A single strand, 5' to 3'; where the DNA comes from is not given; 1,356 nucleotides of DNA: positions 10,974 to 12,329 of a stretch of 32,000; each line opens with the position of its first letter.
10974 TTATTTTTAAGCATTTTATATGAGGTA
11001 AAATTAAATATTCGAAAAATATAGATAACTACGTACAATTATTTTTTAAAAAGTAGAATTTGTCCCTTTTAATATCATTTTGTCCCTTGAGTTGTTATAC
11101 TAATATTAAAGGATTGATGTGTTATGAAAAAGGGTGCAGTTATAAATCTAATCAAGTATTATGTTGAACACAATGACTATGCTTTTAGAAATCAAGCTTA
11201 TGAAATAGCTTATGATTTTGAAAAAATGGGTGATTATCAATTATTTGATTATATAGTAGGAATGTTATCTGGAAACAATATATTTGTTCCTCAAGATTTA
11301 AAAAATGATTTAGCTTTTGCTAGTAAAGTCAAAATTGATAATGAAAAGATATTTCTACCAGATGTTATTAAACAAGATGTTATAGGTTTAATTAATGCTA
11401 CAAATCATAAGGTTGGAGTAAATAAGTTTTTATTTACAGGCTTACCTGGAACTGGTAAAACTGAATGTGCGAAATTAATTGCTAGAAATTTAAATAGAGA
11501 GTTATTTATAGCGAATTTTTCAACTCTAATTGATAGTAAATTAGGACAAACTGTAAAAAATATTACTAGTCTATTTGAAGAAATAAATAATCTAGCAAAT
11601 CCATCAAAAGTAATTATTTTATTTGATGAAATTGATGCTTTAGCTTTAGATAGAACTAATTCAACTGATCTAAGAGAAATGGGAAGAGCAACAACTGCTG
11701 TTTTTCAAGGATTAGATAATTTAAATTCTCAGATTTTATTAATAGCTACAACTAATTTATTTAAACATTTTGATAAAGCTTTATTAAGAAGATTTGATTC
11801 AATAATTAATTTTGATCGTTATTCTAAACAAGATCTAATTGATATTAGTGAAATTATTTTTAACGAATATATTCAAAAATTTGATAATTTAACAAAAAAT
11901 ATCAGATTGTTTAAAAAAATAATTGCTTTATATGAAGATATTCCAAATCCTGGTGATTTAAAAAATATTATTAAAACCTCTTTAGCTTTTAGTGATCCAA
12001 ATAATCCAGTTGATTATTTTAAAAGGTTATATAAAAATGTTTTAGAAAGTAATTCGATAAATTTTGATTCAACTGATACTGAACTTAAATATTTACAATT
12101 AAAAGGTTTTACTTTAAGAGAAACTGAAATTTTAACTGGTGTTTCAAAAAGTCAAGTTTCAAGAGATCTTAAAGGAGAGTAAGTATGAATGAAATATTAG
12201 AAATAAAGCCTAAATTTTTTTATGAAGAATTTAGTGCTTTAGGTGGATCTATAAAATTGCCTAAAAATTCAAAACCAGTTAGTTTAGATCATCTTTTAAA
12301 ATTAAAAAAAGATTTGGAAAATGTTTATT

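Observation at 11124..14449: Translationally coupled AAA+ ATPase(-HTH) plus cytoplasmic S8 subtilase: an ietAS-like candidate defence module in a mollicute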

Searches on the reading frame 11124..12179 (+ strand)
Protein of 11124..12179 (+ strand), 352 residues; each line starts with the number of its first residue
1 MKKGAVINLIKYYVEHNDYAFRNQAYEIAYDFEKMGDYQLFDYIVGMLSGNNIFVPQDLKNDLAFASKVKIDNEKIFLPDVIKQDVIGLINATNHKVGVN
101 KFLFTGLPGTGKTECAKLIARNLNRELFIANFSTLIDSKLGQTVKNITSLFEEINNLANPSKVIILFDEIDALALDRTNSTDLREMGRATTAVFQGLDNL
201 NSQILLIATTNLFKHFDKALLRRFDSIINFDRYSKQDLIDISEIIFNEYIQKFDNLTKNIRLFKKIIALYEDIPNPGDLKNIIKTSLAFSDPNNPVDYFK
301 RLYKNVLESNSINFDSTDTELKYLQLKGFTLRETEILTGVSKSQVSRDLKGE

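Call 5: search_protein_families(library=padloc, proteins=[window:11124-12179:+], max_evalue=0.01)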
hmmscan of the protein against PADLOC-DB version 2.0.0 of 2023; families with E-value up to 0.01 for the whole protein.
seq(352 aa): 9 families
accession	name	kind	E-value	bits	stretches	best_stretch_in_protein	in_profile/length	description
PDLC02196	IetA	-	3.6e-42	143.1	1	55-350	68-369/374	-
PDLC02195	IetA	-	6.1e-32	109.4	1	99-350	134-389/395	-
PDLC04232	IetA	-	8.6e-25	85.8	1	99-255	116-268/330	-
PDLC00915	TRIP13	-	1.7e-20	71.6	1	103-258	67-236/302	TRIP13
PDLC04231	IetA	-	3.7e-17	61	1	94-231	112-245/262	-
PDLC00914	TRIP13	-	8.4e-15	53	1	102-247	74-232/302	TRIP13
PDLC03838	DolB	-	4.1e-12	44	2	84-172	150-240/375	-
PDLC04140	mad8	-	0.0028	15.2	0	103-290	31-130/314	mads_8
PDLC02911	VakA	-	0.0032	16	1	101-159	4-62/163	-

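Call 6: search_protein_families(library=pfam, proteins=[window:11124-12179:+], max_evalue=0.01)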
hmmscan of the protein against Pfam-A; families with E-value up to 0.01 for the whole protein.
seq(352 aa): 10 families
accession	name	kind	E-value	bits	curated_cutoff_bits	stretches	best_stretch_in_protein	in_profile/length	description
PF00004.35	AAA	-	4.7e-26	92.2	21.2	1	103-231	2-130/131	ATPase family associated with various cellular activities (AAA)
PF07728.20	AAA_5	-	5.9e-05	23.5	22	1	102-224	2-139/139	AAA domain (dynein-related subfamily)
PF07726.17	AAA_3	-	0.00021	21.6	27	1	103-211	3-111/131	ATPase family associated with various cellular activities (AAA)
PF13173.12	AAA_14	-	0.00076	19.9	27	1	103-172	6-73/129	AAA domain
PF13401.12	AAA_22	-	0.00087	20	27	0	103-160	9-81/130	AAA domain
PF20720.3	nSTAND3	-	0.0015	18.7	27.2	1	103-210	21-110/155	Novel STAND NTPase 3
PF07724.20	AAA_2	-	0.002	18.6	27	1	101-179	5-93/166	AAA domain (Cdc48 subfamily)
PF05496.18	RuvB_N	-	0.0037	17.5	27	1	89-131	23-65/159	Holliday junction DNA helicase RuvB P-loop domain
PF13238.12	AAA_18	-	0.007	17.3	29.4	0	104-144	3-25/128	AAA domain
PF14532.12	Sigma54_activ_2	-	0.0094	16.6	25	0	103-159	25-83/138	Sigma-54 interaction domain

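Call 7: search_protein_families(library=ncbifam, proteins=[window:11124-12179:+], max_evalue=0.01)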
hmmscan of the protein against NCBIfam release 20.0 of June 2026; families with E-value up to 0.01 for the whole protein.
seq(352 aa): 29 families (the best 25 are shown)
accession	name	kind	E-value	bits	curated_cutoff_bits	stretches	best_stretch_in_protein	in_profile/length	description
NF042959.1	IteA_antiphage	equivalog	5.4e-35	121.2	510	1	59-345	77-367/367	anti-phage ATPase IteA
NF003069.1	PRK03992.1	subfamily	2.3e-15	56.7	500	1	102-246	168-315/379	proteasome-activating nucleotidase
TIGR01242.2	TIGR01242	subfamily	1.6e-14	53.7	500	1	102-282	151-327/362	proteasome-activating nucleotidase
NF047748.1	PrtsmActNtasePan1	equivalog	1e-13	51.1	750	1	102-261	185-342/405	proteasome-activating nucleotidase Pan1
NF047747.1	PrtsmActNtasePan2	equivalog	1.9e-13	50.5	700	1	102-241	188-330/397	proteasome-activating nucleotidase Pan2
TIGR01243.1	CDC48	subfamily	7e-12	44.4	802.65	1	102-241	490-630/733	CDC48 family AAA ATPase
NF041006.2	cell_div_CdvC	equivalog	1e-11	44.4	650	1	103-236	138-276/370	cell division protein CdvC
TIGR01241.2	FtsH_fam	equivalog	1.6e-10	40.4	600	1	103-236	199-335/598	ATP-dependent zinc metalloprotease FtsH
NF003229.0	PRK04195.1-5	equivalog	2.1e-08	33.3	280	1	100-251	45-184/413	replication factor C large subunit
NF008004.0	PRK10733.1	equivalog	2.5e-08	32.4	1008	1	102-225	188-314/644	ATP-dependent zinc metalloprotease FtsH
NF001679.0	PRK00440.1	equivalog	3.2e-07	29.7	303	1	95-180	35-122/322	replication factor C small subunit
TIGR02881.1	spore_V_K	equivalog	5.2e-07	29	422.95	1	99-257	42-202/261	stage V sporulation protein K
TIGR03689.1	pup_AAA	equivalog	8.1e-06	24.8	504.75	1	103-244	220-376/512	proteasome ATPase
TIGR00635.1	ruvB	equivalog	1.3e-05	24.4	299.05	1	88-241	19-167/305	Holliday junction branch migration DNA helicase RuvB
NF000868.0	PRK00080.1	equivalog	1.5e-05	24.1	282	1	89-241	41-188/330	Holliday junction branch migration DNA helicase RuvB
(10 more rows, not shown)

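Call 14: list_cluster_members(proteins=[window:11124-12179:+, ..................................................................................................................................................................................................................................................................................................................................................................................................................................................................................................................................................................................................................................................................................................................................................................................])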
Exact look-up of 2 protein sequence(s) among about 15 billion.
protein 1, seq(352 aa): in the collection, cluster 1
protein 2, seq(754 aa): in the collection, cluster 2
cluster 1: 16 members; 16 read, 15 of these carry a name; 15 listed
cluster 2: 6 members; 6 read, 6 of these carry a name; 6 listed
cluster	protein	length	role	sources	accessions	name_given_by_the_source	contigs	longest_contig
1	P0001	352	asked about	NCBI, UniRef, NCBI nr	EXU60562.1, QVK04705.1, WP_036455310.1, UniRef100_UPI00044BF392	ATP-binding protein [Mycoplasma mycoides] | ATP-binding protein n=1 Tax=Mycoplasma mycoides TaxID=2102 RepID=UPI00044BF392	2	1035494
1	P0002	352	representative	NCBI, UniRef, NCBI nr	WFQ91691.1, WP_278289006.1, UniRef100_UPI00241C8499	ATP-dependent zinc metalloprotease FtsH [Mycoplasma feriruminatoris] | ATP-binding protein n=1 Tax=Mycoplasma feriruminatoris TaxID=1179777 RepID=UPI00241C8499 | ATP-binding protein [Mycoplasma feriruminatoris]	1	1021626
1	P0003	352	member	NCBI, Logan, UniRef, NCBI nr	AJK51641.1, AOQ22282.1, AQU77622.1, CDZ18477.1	AAA family ATPase [Mycoplasma capricolum subsp. capripneumoniae] | ATPase AAA n=1 Tax=Mycoplasma capricolum subsp. capripneumoniae 87001 TaxID=1124992 ... | ATP-binding protein [Mycoplasma capricolum]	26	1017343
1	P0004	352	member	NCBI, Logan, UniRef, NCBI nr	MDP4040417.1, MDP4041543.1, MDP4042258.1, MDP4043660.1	ATP-binding protein [Mycoplasma mycoides] | ATP-binding protein n=1 Tax=Mycoplasma mycoides TaxID=2102 RepID=UPI0027344902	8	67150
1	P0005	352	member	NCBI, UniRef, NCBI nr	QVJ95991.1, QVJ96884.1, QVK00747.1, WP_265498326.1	ATP-binding protein [Mycoplasma mycoides] | ATP-binding protein n=1 Tax=Mycoplasma mycoides TaxID=2102 RepID=UPI00223E98BE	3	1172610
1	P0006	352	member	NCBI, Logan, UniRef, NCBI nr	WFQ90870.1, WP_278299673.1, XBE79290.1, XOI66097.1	ATPase AAA [Mycoplasma feriruminatoris] | ATP-dependent zinc metalloprotease FtsH n=1 Tax=Mycoplasma feriruminatoris TaxID=1179777 ... | ATP-binding protein [Mycoplasma feriruminatoris]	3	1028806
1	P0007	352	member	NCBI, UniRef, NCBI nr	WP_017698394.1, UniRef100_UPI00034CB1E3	ATP-binding protein [Mycoplasma mycoides] | ATP-binding protein n=1 Tax=Mycoplasma mycoides TaxID=2102 RepID=UPI00034CB1E3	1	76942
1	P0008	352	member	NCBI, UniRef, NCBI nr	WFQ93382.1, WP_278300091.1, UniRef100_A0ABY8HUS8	ATPase AAA [Mycoplasma feriruminatoris] | ATPase AAA n=1 Tax=Mycoplasma feriruminatoris TaxID=1179777 RepID=A0ABY8HUS8_9MOLU | ATP-binding protein [Mycoplasma feriruminatoris]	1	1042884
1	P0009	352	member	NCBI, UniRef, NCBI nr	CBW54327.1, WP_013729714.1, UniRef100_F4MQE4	AAA family ATPase [Mycoplasma mycoides subsp. capri LC str. 95010] | AAA family ATPase n=1 Tax=Mycoplasma mycoides subsp. capri LC str. 95010 TaxID=862259 ... | ATP-binding protein [Mycoplasma mycoides]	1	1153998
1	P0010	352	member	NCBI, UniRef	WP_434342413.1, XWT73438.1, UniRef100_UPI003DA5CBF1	AAA family ATPase [Mycoplasma capricolum] | AAA family ATPase n=1 Tax=Mycoplasma capricolum TaxID=2095 RepID=UPI003DA5CBF1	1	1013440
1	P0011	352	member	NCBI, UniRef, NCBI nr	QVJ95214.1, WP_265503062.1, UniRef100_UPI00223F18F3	ATP-binding protein [Mycoplasma mycoides] | ATP-binding protein n=1 Tax=Mycoplasma mycoides TaxID=2102 RepID=UPI00223F18F3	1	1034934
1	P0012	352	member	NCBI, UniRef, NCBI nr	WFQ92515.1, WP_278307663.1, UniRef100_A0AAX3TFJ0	ATP-binding protein [Mycoplasma feriruminatoris] | ATP-dependent zinc metalloprotease FtsH n=1 Tax=Mycoplasma feriruminatoris TaxID=1179777 ...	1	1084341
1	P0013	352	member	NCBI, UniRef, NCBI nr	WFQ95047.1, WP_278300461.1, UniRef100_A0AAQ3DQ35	ATP-binding protein [Mycoplasma feriruminatoris] | ATPase AAA n=1 Tax=Mycoplasma feriruminatoris TaxID=1179777 RepID=A0AAQ3DQ35_9MOLU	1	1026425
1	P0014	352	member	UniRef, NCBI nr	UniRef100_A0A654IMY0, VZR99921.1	ATP-dependent zinc metalloprotease FtsH n=1 Tax=Mycoplasma feriruminatoris TaxID=1179777 ... | ATP-dependent zinc metalloprotease FtsH [Mycoplasma feriruminatoris]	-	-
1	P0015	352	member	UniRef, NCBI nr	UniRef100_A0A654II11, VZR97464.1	ATP-dependent zinc metalloprotease FtsH n=1 Tax=Mycoplasma feriruminatoris TaxID=1179777 ... | ATP-dependent zinc metalloprotease FtsH [Mycoplasma feriruminatoris]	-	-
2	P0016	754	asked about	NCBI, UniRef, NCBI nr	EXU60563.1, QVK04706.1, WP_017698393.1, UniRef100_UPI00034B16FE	S8 family peptidase [Mycoplasma mycoides] | S8 family peptidase n=1 Tax=Mycoplasma mycoides TaxID=2102 RepID=UPI00034B16FE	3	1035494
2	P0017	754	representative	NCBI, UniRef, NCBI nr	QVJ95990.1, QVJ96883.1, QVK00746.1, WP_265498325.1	S8 family peptidase [Mycoplasma mycoides] | S8 family peptidase n=1 Tax=Mycoplasma mycoides TaxID=2102 RepID=UPI00223F97E3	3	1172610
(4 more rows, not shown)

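Call 21: search_solved_structures(query=window:11124-12179:+, max_evalue=0.001)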
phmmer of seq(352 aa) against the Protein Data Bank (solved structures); distinct sequences matched with E-value up to 0.001: 260 (the best 60 are shown).
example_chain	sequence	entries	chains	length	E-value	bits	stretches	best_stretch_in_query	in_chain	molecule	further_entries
6oaa_B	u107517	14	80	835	2e-18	70.1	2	103-225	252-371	Cell division control protein 48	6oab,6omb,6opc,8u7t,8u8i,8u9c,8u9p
8dar_A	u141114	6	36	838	2e-18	70.1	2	103-225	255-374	Cell division control protein 48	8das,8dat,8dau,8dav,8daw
6oa9_A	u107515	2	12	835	5.3e-18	68.8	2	103-225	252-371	Cell division control protein 48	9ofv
7wd3_A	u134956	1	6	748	9.8e-18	67.9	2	102-228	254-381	ATPase family gene 2 protein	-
7nku_A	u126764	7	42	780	1.1e-17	67.7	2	102-228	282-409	ATPase family gene 2 protein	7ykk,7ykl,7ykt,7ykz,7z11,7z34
8rhn_K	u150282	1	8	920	4.8e-17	65.6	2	102-245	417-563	ATPase family gene 2 protein homolog A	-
7wbb_A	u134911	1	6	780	7.6e-17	65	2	102-228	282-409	AFG2 isoform 1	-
6chs_H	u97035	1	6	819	1.2e-16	64.3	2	103-225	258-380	Putative cell division control protein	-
5vc7_A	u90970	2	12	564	1.6e-16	63.9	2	82-239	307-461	VCP-like ATPase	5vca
9lgo_A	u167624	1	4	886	3.1e-16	63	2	102-245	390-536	ATPase family gene 2 protein homolog A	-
5g4g_A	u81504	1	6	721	3.6e-16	62.7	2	83-239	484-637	VCP-LIKE ATPASE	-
5g4f_A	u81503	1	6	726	3.7e-16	62.7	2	83-239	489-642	VCP-LIKE ATPASE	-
7wub_C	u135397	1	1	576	5.2e-16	62.2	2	102-226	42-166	Transitional endoplasmic reticulum ATPase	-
7wub_D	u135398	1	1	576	5.2e-16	62.2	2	102-226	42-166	Transitional endoplasmic reticulum ATPase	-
6mck_A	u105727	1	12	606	6.3e-16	62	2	102-226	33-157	Transitional endoplasmic reticulum ATPase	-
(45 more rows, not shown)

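Call 23: find_homologous_proteins(query=P0016, max_evalue=0.00001)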
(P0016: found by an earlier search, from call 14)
Query P0016 (754 aa): 7809 proteins with E <= 0.00001 among 8000 candidates; the best 120 are listed.
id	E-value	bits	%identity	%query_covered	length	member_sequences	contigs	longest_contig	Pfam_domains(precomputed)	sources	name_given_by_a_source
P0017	0.0e+0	1640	97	100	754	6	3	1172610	PF00082.28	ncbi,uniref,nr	ncbi:S8 family peptidase [Mycoplasma mycoides]|uniref:S8 family peptidase n=1 Tax=Mycoplasma mycoide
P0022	0.0e+0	1481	87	100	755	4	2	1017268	PF00082.28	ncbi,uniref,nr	ncbi:S8 family peptidase [Mycoplasma capricolum subsp. capripneumoniae]|uniref:S8 family peptidase n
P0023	0.0e+0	1295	75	100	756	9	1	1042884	PF00082.28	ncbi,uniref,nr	ncbi:serine protease [Mycoplasma feriruminatoris]|uniref:Serine protease n=1 Tax=Mycoplasma ferirumi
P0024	8.3e-250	849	53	100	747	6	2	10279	PF00082.28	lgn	-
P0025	5.6e-249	846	54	100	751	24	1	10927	PF00082.28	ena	-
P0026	7.8e-249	846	54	100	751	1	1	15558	PF00082.28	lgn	-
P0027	9.8e-249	845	54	100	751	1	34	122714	PF00082.28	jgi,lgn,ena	jgi:hypothetical protein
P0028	1.1e-248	845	54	100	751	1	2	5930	PF00082.28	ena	-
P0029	1.1e-248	845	54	100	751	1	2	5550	PF00082.28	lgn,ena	-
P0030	1.2e-248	845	54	100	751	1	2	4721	PF00082.28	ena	-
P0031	6.0e-248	843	53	100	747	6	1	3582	PF00082.28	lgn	-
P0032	2.0e-247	841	52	100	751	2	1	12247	PF00082.28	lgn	-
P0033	4.9e-247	840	53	100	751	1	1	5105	PF00082.28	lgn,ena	-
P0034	3.8e-246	837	53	100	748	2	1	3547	PF00082.28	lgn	-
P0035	1.3e-245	835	53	100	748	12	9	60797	PF00082.28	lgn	-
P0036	1.3e-244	832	53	100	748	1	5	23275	PF00082.28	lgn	-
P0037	1.4e-244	832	53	100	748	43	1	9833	PF00082.28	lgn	-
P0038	5.6e-244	830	53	100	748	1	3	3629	PF00082.28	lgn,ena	-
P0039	2.5e-243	828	53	100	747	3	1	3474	PF00082.28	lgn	-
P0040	3.2e-243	827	53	100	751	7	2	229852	PF00082.28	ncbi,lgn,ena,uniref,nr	ncbi:S8 family peptidase [Faecalicoccus pleomorphus]|uniref:S8 family peptidase n=1 Tax=Faecalicoccu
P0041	4.2e-243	827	52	100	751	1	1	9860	PF00082.28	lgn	-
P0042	6.5e-243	826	52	100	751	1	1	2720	PF00082.28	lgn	-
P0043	7.6e-243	826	51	100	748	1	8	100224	PF00082.28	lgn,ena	-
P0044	9.4e-243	826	52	100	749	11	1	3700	PF00082.28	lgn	-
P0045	1.1e-242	825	52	100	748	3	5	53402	PF00082.28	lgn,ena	-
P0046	1.9e-242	825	52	100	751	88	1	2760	PF00082.28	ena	-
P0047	4.5e-242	823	52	100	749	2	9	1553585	PF00082.28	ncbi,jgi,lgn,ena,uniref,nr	ncbi:S8 family peptidase [Amygdalobacter indicium]|jgi:hypothetical protein|uniref:S8 family peptida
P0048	5.1e-242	823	52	100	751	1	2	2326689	PF00082.28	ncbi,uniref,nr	ncbi:S8 family peptidase [Pelistega sp. NLN82]|uniref:S8 family peptidase n=1 Tax=Pelistega ratti Ta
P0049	5.4e-242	823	52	100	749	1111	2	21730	PF00082.28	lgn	-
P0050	7.9e-242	823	53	100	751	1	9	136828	PF00082.28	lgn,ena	-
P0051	9.9e-242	822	53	100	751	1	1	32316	PF00082.28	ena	-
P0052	1.0e-241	822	52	100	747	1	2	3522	PF00082.28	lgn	-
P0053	1.6e-241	822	52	100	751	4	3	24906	PF00082.28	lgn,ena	-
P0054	1.9e-241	821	52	100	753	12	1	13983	PF00082.28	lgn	-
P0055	2.2e-241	821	53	100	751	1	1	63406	PF00082.28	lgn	-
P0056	2.3e-241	821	52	100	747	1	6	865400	PF00082.28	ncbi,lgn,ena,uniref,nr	ncbi:S8 family peptidase [Urinicoccus massiliensis]|uniref:S8 family peptidase n=1 Tax=Urinicoccus m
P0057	4.2e-241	820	52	100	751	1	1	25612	PF00082.28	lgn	-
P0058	9.8e-241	819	52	100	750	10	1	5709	PF00082.28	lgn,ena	-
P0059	1.2e-240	819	52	100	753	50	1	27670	PF00082.28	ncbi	-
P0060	1.4e-240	819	53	100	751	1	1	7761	PF00082.28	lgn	-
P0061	1.4e-240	818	53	100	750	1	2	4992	PF00082.28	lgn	-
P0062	1.7e-240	818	52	100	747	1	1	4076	PF00082.28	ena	-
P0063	4.9e-240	817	52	100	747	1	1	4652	PF00082.28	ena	-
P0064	5.0e-240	817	52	100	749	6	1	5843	PF00082.28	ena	-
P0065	6.8e-240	816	52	100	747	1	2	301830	PF00082.28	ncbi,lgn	ncbi:TPA: S8 family peptidase [Streptococcus agalactiae]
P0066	1.3e-239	815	52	100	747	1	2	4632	PF00082.28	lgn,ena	-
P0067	1.5e-239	815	52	100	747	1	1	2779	PF00082.28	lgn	-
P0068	2.1e-239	815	52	100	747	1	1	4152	PF00082.28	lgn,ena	-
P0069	2.1e-239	815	52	100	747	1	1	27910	PF00082.28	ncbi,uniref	ncbi:S8 family peptidase [Peptoniphilus grossensis]|uniref:S8 family peptidase n=1 Tax=Peptoniphilus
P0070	2.3e-239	814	52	100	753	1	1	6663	PF00082.28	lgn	-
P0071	4.6e-239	813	52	100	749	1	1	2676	PF00082.28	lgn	-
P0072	4.8e-239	813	51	100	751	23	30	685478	PF00082.28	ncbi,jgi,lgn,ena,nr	ncbi:MAG TPA: S8 family peptidase [Clostridia bacterium]|jgi:serine protease AprX|nr:S8 family pepti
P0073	5.9e-239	813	52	100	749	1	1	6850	PF00082.28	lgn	-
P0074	7.1e-239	813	52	100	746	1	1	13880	PF00082.28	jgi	jgi:serine protease AprX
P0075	7.8e-239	813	52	100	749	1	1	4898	PF00082.28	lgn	-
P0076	8.8e-239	813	52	100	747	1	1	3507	PF00082.28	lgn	-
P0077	1.2e-238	812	51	100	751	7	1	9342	PF00082.28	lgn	-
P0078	1.6e-238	812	52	100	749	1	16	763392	PF00082.28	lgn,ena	-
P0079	1.7e-238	812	52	100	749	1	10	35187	PF00082.28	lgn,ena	-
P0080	1.8e-238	812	52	100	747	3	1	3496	PF00082.28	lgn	-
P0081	1.9e-238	811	52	100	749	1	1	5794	PF00082.28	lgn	-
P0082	2.0e-238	811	51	100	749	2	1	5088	PF00082.28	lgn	-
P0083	2.1e-238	811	52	100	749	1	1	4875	PF00082.28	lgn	-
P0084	2.7e-238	811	52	100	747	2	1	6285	PF00082.28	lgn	-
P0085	2.8e-238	811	51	100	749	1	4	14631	PF00082.28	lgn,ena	-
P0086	3.1e-238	811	52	100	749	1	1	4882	PF00082.28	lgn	-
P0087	3.1e-238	811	52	100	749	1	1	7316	PF00082.28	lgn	-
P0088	4.0e-238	810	53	100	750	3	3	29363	PF00082.28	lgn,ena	-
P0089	4.2e-238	810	51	100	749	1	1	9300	PF00082.28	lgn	-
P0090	4.4e-238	810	52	100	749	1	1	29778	PF00082.28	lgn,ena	-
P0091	4.4e-238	810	52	100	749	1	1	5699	PF00082.28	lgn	-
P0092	4.6e-238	810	52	100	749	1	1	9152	PF00082.28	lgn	-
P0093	4.7e-238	810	51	100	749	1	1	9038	PF00082.28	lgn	-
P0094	5.1e-238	810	53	100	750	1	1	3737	PF00082.28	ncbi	-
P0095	5.2e-238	810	51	100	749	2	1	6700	PF00082.28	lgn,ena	-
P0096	5.8e-238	810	52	100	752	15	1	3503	PF00082.28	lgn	-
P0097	6.2e-238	810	52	100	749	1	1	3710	PF00082.28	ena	-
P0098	1.1e-237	809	52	100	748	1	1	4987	PF00082.28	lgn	-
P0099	1.4e-237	809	51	100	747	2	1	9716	PF00082.28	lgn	-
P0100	1.5e-237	809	51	100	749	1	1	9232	PF00082.28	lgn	-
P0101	1.7e-237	808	51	100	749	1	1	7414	PF00082.28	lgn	-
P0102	2.1e-237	808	53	100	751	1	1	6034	PF00082.28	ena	-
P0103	3.1e-237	807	51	100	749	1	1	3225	PF00082.28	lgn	-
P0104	4.1e-237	807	53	100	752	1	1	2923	PF00082.28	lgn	-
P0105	4.8e-237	807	51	100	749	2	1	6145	PF00082.28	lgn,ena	-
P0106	5.0e-237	807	51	100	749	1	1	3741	PF00082.28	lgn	-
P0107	5.2e-237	807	51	100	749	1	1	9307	PF00082.28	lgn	-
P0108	6.6e-237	806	52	100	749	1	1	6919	PF00082.28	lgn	-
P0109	1.6e-236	805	51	100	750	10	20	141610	PF00082.28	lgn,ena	-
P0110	3.1e-236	804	51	100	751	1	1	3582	PF00082.28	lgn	-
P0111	7.0e-236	803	51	100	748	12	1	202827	PF00082.28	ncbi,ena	-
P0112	1.6e-235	802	52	100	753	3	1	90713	PF00082.28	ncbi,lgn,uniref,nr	ncbi:S8 family peptidase [Fusobacterium russii]|uniref:S8 family peptidase n=1 Tax=Fusobacterium rus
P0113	1.7e-235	802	52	99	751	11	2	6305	PF00082.28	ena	-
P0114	2.1e-235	801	52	100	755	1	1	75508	PF00082.28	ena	-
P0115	8.5e-235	799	51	100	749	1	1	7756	PF00082.28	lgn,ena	-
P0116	8.5e-235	799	51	100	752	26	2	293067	PF00082.28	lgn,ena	-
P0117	1.2e-234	799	51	100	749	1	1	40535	PF00082.28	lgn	-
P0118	1.7e-234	798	51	100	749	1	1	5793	PF00082.28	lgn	-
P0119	1.9e-234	798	51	100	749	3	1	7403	PF00082.28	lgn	-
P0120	1.2e-233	796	51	100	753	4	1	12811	PF00082.28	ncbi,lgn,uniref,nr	ncbi:S8 family peptidase [Fusobacterium simiae]|uniref:S8 family peptidase n=1 Tax=Fusobacterium sim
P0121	1.6e-233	795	51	100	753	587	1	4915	PF00082.28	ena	-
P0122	2.5e-233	795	51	100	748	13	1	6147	PF00082.28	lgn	-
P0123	2.5e-233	795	50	100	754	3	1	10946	PF00082.28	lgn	-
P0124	2.9e-233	794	51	100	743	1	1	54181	PF00082.28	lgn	-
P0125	6.5e-233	793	50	100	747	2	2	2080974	PF00082.28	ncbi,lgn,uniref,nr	ncbi:hypothetical protein HMPREF9243_0883 [Aerococcus sp. Group 1]|uniref:S8 family peptidase n=1 Ta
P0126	1.0e-231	789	51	100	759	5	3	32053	PF00082.28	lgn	-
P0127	1.3e-231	789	51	100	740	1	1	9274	PF00082.28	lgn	-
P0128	4.6e-231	787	50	100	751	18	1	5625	PF00082.28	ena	-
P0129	6.8e-231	786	50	100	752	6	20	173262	PF00082.28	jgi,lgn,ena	jgi:hypothetical protein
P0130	8.8e-230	783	51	100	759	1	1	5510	PF00082.28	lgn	-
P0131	1.1e-229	783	51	100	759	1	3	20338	PF00082.28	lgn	-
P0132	1.8e-229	782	49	100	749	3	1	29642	PF00082.28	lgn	-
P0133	6.1e-229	780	52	100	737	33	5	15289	PF00082.28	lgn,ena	-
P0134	6.9e-229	780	55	91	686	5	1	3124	PF00082.28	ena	-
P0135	8.1e-228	776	52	100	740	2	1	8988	PF00082.28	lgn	-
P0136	2.0e-227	775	49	100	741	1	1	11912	PF00082.28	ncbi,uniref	ncbi:S8 family peptidase [Peptococcus simiae]|uniref:S8 family peptidase n=1 Tax=Peptococcus simiae 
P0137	4.2e-227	774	50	100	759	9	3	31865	PF00082.28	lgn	-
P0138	6.5e-227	773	51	100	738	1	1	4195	PF00082.28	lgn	-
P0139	1.1e-226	773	52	100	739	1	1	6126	PF00082.28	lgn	-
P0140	1.9e-226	772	51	100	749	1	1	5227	PF00082.28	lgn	-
